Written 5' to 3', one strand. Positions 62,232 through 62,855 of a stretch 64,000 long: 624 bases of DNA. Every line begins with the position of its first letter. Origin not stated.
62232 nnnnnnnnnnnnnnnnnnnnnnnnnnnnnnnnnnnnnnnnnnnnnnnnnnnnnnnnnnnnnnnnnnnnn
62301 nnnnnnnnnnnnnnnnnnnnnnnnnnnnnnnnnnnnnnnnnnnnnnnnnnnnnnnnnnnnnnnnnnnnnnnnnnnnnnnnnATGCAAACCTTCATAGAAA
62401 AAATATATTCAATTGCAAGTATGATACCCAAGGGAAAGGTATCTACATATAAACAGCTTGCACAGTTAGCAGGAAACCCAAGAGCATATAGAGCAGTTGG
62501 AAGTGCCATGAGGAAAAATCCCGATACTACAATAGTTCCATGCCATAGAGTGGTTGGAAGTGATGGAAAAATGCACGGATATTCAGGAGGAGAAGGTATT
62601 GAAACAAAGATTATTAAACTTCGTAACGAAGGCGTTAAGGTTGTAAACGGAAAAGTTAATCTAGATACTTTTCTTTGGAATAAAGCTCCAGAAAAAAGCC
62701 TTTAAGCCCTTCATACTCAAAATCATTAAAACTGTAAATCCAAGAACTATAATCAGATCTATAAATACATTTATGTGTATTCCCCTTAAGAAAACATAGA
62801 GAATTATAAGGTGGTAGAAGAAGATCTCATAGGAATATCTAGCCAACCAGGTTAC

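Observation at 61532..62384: Two paralogous 115-nt structured RNA elements with covariation and their own promoters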

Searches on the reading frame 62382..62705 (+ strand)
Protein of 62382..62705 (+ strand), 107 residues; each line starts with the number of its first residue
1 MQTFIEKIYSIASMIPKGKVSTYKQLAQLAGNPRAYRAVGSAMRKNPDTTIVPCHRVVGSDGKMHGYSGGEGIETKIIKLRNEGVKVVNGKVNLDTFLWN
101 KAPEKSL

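Call 11: search_protein_families(library=pfam, proteins=[window:62382-62705:+], max_evalue=0.01)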
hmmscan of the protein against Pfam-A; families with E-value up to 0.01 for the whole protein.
window:62382-62705:+ (107 aa): 1 family
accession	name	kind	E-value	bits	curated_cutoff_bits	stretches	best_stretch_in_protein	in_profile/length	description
PF01035.26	DNA_binding_1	-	1.4e-29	102.2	27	1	4-85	2-81/81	6-O-methylguanine DNA methyltransferase, DNA binding domain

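Call 18: find_encoding_contigs(protein=window:62382-62705:+, flank=3000, max_places=10)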
Protein window:62382-62705:+ (107 aa): 2 contigs read that carry it; 1 place shown.
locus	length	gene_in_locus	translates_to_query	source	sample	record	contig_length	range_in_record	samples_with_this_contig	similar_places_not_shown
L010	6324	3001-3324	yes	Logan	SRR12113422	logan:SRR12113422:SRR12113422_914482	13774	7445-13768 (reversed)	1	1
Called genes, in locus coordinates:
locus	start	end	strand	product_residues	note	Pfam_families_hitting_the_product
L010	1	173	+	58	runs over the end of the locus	?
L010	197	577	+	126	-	-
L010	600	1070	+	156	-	PF21805:Imm5_like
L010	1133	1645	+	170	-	PF00583:Acetyltransf_1, PF13673:Acetyltransf_10 (weak), PF13508:Acetyltransf_7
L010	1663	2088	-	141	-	PF07739:TipAS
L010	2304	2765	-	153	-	PF18931:DUF5680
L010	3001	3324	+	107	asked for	PF01035:DNA_binding_1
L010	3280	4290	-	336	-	PF01757:Acyl_transf_3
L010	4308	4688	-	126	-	PF07883:Cupin_2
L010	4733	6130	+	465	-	-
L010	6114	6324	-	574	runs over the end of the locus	PF09587:PGA_cap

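Call 23: find_homologous_proteins(query=window:62382-62705:+, max_evalue=1e-10)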
Query window:62382-62705:+ (107 aa): 1231 proteins with E <= 1e-10 among 1360 candidates; the best 120 are listed.
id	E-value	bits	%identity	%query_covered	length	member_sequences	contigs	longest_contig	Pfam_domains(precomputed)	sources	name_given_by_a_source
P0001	1.2e-64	233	100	100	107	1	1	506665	PF01035.27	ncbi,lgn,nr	ncbi:MGMT family protein [Candidatus Dojkabacteria bacterium]|nr:MGMT family protein [Candidatus Doj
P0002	6.0e-45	169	72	98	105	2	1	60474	PF01035.27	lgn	-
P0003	7.8e-45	169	72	98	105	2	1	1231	PF01035.27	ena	-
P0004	6.1e-42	160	74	93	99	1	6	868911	PF01035.27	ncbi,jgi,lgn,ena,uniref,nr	ncbi:MAG: cysteine methyltransferase [candidate division WS6 bacterium GW2011_GWF2_39_15]|uniref:Cys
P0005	5.1e-41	157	71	91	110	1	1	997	PF01035.27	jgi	jgi:methylated-DNA-[protein]-cysteine S-methyltransferase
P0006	6.0e-40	153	69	93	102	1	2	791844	PF01035.27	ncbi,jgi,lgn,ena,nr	ncbi:MGMT family protein [Candidatus Dojkabacteria bacterium]|jgi:O-6-methylguanine DNA methyltransf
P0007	8.7e-40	153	71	92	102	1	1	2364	PF01035.27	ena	-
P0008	7.4e-39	150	70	91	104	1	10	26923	PF01035.27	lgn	-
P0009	1.4e-37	146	68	93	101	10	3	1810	PF01035.27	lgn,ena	-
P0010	5.1e-37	144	67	91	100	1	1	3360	PF01035.27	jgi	jgi:O-6-methylguanine DNA methyltransferase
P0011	2.5e-36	142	67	91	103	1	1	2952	PF01035.27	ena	-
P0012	3.3e-36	141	66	94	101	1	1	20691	PF01035.27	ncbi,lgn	-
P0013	2.7e-35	138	68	90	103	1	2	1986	PF01035.27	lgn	-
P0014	3.9e-35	138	65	93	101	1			PF01035.27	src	-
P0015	5.1e-35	137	65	90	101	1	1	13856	PF01035.27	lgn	-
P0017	3.0e-34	135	66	87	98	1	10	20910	PF01035.27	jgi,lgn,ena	-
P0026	2.7e-33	132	61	90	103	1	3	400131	PF01035.27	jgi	jgi:O-6-methylguanine DNA methyltransferase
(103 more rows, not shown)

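Call 24: find_encoding_contigs(protein=P0002, flank=10000, max_places=4)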
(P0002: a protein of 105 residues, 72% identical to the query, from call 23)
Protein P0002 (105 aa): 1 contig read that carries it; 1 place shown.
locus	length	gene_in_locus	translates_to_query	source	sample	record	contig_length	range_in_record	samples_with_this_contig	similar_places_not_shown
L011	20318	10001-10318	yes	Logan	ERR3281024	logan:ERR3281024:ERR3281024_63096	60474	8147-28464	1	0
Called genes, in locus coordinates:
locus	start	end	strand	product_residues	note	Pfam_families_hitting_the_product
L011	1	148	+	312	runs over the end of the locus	PF18075:FtsX_ECD, PF02687:FtsX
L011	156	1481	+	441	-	PF01551:Peptidase_M23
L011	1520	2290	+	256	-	PF00932:LTD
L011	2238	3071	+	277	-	PF13624:SurA_N_3 (faint)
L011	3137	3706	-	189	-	PF02482:Ribosomal_S30AE, PF16321:Ribosom_S30AE_C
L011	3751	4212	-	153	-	-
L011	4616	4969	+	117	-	-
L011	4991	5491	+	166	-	PF06983:3-dmu-9_3-mt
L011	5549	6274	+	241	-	PF01411:tRNA-synt_2c, PF07973:tRNA_SAD (weak)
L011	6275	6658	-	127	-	-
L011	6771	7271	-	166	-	PF00583:Acetyltransf_1, PF13673:Acetyltransf_10 (weak), PF13508:Acetyltransf_7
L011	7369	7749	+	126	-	-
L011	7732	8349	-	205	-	-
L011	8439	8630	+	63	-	-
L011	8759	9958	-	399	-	PF07690:MFS_1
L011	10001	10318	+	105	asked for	PF01035:DNA_binding_1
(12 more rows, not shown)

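Call 25: find_encoding_contigs(protein=P0004, flank=10000, max_places=4)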
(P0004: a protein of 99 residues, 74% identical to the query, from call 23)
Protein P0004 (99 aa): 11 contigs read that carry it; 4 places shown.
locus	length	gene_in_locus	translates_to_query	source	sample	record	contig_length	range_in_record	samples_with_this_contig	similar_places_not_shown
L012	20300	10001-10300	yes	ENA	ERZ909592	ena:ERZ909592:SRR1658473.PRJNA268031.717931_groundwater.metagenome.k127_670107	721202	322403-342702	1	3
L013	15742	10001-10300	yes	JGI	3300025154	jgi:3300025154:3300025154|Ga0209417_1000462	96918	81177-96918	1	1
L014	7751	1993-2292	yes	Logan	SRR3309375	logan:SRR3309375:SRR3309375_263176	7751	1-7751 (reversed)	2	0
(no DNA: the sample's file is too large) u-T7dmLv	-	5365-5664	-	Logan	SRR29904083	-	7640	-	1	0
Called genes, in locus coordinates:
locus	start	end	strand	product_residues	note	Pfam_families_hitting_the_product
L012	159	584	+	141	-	-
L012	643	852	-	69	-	-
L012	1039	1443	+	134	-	PF00903:Glyoxalase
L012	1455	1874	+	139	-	PF08818:DUF1801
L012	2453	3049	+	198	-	-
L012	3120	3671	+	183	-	PF10502:Peptidase_S26, PF00717:Peptidase_S24 (weak)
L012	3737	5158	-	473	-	PF13620:CarboxypepD_reg (faint), PF17802:SpaA (faint)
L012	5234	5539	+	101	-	-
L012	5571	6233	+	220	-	PF00072:Response_reg, PF00486:Trans_reg_C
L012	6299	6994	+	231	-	PF02463:SMC_N, PF00005:ABC_tran, PF13304:AAA_21 (faint)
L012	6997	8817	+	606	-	PF02687:FtsX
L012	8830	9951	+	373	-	PF00672:HAMP, PF00512:HisKA, PF02518:HATPase_c, PF13589:HATPase_c_3 (weak)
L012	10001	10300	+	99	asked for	PF01035:DNA_binding_1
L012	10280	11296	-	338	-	PF01757:Acyl_transf_3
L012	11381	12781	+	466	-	PF05193:Peptidase_M16_C (weak)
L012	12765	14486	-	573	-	PF09587:PGA_cap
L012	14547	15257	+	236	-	PF02475:TRM5-TYW2_MTfase (faint), PF05050:Methyltransf_21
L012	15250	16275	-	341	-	PF01933:CofD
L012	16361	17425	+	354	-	PF03706:LPG_synthase_TM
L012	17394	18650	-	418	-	PF00817:IMS, PF11799:IMS_C, PF13438:DUF4113 (faint)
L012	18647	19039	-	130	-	PF00717:Peptidase_S24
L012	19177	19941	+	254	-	PF13175:AAA_15 (faint), PF02463:SMC_N (faint), PF00005:ABC_tran, PF13304:AAA_21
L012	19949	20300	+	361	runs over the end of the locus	PF12679:ABC2_membrane_2 (weak), PF12698:ABC2_membrane_3, PF01061:ABC2_membrane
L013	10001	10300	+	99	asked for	PF01035:DNA_binding_1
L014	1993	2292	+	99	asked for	PF01035:DNA_binding_1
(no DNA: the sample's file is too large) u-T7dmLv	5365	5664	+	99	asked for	PF01035:DNA_binding_1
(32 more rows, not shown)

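Call 26: find_encoding_contigs(protein=P0006, flank=10000, max_places=4)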
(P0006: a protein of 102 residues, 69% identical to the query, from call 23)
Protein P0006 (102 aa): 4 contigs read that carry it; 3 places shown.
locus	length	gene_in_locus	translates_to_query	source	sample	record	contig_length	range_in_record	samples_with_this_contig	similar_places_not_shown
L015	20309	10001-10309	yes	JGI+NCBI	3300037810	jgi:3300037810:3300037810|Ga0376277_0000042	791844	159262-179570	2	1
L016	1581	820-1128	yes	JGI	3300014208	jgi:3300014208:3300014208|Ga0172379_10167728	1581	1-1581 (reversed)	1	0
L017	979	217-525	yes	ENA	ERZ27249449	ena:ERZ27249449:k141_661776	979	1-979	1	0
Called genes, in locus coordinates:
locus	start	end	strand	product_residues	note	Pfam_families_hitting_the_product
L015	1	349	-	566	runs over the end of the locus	PF01676:Metalloenzyme, PF06415:iPGM_N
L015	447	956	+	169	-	-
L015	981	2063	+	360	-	PF03462:PCRF, PF00472:RF-1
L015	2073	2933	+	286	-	PF00005:ABC_tran, PF02463:SMC_N (faint), PF13304:AAA_21 (faint)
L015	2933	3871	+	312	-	PF18075:FtsX_ECD, PF02687:FtsX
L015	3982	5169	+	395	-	PF01551:Peptidase_M23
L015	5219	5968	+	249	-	PF00932:LTD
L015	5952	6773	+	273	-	PF13624:SurA_N_3 (weak)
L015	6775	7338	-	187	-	PF02482:Ribosomal_S30AE, PF16321:Ribosom_S30AE_C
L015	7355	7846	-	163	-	-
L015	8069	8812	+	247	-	-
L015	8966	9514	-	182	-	-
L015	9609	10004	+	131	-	-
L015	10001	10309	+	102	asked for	PF01035:DNA_binding_1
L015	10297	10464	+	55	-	-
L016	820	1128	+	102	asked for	PF01035:DNA_binding_1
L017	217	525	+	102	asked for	PF01035:DNA_binding_1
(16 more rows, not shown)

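Call 36: find_encoding_contigs(protein=P0008, flank=10000, max_places=5)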
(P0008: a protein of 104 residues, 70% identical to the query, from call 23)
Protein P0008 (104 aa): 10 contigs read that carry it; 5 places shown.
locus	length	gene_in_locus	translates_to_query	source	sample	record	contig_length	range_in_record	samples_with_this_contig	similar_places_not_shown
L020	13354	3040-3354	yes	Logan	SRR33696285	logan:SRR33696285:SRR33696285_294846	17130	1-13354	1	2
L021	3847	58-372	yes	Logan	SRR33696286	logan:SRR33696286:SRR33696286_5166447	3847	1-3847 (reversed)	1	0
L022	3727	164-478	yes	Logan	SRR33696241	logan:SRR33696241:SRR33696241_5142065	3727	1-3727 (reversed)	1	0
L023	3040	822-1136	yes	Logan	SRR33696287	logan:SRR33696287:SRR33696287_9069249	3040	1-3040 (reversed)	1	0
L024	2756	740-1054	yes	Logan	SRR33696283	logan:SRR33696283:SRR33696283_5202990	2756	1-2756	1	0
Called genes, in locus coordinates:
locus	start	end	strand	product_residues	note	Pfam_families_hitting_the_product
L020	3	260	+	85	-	?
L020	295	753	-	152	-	PF08020:DUF1706 (weak), PF12867:DinB_2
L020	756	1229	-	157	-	-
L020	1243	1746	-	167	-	-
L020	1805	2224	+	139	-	PF08818:DUF1801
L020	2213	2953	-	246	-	PF02535:Zip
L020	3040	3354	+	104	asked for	PF01035:DNA_binding_1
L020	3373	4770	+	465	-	-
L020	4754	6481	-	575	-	PF09587:PGA_cap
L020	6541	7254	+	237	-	PF05050:Methyltransf_21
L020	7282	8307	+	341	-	PF03706:LPG_synthase_TM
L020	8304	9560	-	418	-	PF00817:IMS, PF13438:DUF4113 (faint), PF11799:IMS_C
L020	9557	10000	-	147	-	PF00717:Peptidase_S24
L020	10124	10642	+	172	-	PF02559:CarD_TRCF_RID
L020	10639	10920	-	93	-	-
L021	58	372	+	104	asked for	PF01035:DNA_binding_1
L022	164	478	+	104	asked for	PF01035:DNA_binding_1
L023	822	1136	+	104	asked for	PF01035:DNA_binding_1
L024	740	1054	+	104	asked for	PF01035:DNA_binding_1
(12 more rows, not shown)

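Call 37: find_encoding_contigs(protein=P0012, flank=10000, max_places=3)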
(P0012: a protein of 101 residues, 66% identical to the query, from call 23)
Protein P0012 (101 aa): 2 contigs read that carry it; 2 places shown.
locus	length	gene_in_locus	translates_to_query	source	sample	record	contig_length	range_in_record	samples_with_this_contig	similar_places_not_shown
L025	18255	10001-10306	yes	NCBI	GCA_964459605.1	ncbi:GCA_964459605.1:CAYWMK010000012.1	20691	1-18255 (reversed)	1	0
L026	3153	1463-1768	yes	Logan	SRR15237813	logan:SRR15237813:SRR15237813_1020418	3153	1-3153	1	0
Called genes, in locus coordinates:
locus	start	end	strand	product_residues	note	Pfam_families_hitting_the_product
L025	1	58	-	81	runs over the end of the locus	-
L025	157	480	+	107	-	-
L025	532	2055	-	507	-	PF00239:Resolvase, PF07508:Recombinase, PF13408:Zn_ribbon_recom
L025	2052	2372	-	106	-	-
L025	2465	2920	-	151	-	-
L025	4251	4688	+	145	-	-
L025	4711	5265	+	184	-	-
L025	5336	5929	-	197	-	PF03473:MOSC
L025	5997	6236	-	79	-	PF18910:DUF5665 (weak)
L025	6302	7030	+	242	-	PF03575:Peptidase_S51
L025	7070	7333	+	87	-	-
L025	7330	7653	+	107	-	-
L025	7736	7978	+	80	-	-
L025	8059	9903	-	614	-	PF02511:Thy1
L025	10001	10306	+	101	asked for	PF01035:DNA_binding_1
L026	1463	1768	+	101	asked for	PF01035:DNA_binding_1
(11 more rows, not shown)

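Call 60: find_encoding_contigs(protein=P0017, flank=10000, max_places=6)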
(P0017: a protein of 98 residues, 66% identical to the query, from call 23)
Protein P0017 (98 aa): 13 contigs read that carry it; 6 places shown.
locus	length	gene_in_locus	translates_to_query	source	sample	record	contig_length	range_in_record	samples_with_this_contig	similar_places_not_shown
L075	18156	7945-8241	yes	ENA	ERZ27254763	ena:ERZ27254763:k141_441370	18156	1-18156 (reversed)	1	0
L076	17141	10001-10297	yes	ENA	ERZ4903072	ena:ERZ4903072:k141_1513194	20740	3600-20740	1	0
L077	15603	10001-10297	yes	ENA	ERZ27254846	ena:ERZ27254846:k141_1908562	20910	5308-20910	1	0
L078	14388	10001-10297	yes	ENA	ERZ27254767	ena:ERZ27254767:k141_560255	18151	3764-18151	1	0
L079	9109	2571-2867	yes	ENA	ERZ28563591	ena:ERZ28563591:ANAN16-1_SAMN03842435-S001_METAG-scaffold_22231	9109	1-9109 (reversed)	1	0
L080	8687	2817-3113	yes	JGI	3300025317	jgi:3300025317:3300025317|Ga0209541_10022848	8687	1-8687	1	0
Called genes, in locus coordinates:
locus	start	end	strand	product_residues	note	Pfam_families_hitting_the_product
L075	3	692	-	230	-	?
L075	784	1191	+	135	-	PF23477:zf_Tbcl_2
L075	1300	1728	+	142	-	PF02325:CCB3_YggT (weak)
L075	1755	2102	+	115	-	PF06305:LapA_dom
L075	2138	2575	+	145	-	PF00293:NUDIX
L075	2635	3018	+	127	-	PF07883:Cupin_2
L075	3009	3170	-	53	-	PF09397:FtsK_gamma (weak)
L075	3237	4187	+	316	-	PF00294:PfkB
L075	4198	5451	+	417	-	PF05221:AdoHcyase, PF02826:2-Hacid_dh_C, PF00670:AdoHcyase_NAD, PF07991:KARI_N (weak)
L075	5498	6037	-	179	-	-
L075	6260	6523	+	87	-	PF01541:GIY-YIG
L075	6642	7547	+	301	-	PF00389:2-Hacid_dh (weak), PF02826:2-Hacid_dh_C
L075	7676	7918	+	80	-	-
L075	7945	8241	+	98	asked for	PF01035:DNA_binding_1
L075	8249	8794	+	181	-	PF13420:Acetyltransf_4 (weak), PF00583:Acetyltransf_1, PF13673:Acetyltransf_10, PF13508:Acetyltransf_7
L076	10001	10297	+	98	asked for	PF01035:DNA_binding_1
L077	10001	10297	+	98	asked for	PF01035:DNA_binding_1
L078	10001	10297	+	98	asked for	PF01035:DNA_binding_1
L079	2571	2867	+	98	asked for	PF01035:DNA_binding_1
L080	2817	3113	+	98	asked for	PF01035:DNA_binding_1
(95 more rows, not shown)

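Call 61: find_encoding_contigs(protein=P0026, flank=10000, max_places=3)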
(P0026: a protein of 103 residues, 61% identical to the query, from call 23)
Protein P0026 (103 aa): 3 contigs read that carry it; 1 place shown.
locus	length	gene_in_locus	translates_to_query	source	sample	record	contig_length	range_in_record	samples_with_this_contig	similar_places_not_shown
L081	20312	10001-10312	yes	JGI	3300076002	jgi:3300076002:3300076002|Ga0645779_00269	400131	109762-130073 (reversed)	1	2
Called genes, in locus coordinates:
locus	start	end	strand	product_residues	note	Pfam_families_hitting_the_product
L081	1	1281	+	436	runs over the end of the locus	PF01551:Peptidase_M23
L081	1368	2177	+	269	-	PF13623:SurA_N_2 (faint), PF13624:SurA_N_3 (weak)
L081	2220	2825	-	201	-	PF02482:Ribosomal_S30AE, PF16321:Ribosom_S30AE_C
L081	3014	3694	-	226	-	PF08241:Methyltransf_11 (weak), PF13649:Methyltransf_25 (weak)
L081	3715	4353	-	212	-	PF01909:NTP_transf_2 (weak), PF18765:Polbeta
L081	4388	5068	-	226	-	PF01209:Ubie_methyltran, PF13489:Methyltransf_23, PF13847:Methyltransf_31, PF08241:Methyltransf_11, PF08242:Methyltransf_12, PF13649:Methyltransf_25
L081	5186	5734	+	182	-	PF05175:MTS (weak), PF07021:MetW (weak), PF13847:Methyltransf_31, PF08241:Methyltransf_11 (weak), PF08242:Methyltransf_12 (weak), PF13649:Methyltransf_25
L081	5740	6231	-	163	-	PF01467:CTP_transf_like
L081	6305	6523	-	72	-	-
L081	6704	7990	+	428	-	PF11329:DUF3131 (weak)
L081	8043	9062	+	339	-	PF02811:PHP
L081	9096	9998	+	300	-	-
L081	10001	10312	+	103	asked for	PF01035:DNA_binding_1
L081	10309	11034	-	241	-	-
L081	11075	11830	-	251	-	-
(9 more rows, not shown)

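Call 67: find_homologous_proteins(query=L012:2453-3049:+, max_evalue=0.00001)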
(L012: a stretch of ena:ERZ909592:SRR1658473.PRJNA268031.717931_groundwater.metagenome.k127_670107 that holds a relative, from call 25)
Query L012:2453-3049:+ (198 aa): 24 proteins with E <= 0.00001 among 473 candidates.
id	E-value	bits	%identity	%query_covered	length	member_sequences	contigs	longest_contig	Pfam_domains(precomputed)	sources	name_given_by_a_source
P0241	2.5e-124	430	100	100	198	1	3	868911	-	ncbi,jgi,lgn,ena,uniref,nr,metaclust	ncbi:MAG: hypothetical protein UT34_C0001G0055 [candidate division WS6 bacterium GW2011_GWF2_39_15]|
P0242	8.7e-76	272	61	100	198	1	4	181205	-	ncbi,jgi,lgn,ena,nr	ncbi:MAG TPA: TasA family protein [Candidatus Dojkabacteria bacterium]|nr:TasA family protein [Candi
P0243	6.3e-71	256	59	100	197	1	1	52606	-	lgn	-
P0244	1.6e-70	255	57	100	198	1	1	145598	-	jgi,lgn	jgi:predicted ribosomally synthesized peptide with SipW-like signal peptide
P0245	4.6e-68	247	59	100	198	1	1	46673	PF12389.14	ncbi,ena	-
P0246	2.1e-67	245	57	100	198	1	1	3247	-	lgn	-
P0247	1.5e-66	242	57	100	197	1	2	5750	-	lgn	-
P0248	2.0e-66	242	60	100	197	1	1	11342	PF12389.14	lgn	-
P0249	6.2e-66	240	57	100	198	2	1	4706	-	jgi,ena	jgi:predicted ribosomally synthesized peptide with SipW-like signal peptide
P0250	3.3e-65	238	55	100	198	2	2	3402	PF12389.14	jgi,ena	-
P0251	3.6e-65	237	58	100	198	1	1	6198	PF12389.14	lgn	-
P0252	6.0e-65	237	57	100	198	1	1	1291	-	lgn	-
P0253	1.6e-64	235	58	100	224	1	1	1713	-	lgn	-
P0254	6.9e-61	223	55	100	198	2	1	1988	-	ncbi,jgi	-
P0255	9.4e-60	220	53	100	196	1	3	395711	-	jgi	jgi:predicted ribosomally synthesized peptide with SipW-like signal peptide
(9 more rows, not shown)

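Call 68: find_encoding_contigs(protein=P0242, flank=10000, max_places=4)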
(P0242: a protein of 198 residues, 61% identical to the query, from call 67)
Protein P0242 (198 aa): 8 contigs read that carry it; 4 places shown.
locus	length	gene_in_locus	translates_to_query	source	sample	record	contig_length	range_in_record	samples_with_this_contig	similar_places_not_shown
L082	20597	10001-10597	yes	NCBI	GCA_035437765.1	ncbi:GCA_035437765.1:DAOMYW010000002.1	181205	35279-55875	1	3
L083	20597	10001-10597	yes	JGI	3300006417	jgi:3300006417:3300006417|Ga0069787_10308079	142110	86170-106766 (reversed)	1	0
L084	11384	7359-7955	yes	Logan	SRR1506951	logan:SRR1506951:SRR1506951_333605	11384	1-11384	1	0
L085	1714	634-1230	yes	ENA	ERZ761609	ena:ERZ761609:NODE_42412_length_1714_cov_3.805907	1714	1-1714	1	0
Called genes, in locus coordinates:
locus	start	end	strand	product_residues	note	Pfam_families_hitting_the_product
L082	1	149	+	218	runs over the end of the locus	PF00072:Response_reg, PF00486:Trans_reg_C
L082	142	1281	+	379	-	PF00672:HAMP, PF00512:HisKA, PF02518:HATPase_c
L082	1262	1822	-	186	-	-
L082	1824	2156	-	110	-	PF04266:ASCH (weak)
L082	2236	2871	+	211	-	PF03575:Peptidase_S51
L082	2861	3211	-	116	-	PF08818:DUF1801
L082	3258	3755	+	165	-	-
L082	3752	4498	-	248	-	PF03141:Methyltransf_29, PF01209:Ubie_methyltran, PF13489:Methyltransf_23, PF07021:MetW, PF13847:Methyltransf_31, PF08241:Methyltransf_11, PF08242:Methyltransf_12, PF13649:Methyltransf_25, +3 more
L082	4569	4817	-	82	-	PF05375:Pacifastin_I (faint)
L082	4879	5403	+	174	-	-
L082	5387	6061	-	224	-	-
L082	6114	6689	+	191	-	-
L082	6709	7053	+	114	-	-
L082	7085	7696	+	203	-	PF12917:YfbR-like, PF13023:HD_3, PF01966:HD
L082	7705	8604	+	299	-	PF00583:Acetyltransf_1, PF13673:Acetyltransf_10 (weak), PF08445:FR47 (faint), PF13508:Acetyltransf_7 (weak), PF00583:Acetyltransf_1, PF13508:Acetyltransf_7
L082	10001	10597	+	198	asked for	-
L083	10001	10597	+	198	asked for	-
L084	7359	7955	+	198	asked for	-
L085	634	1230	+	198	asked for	-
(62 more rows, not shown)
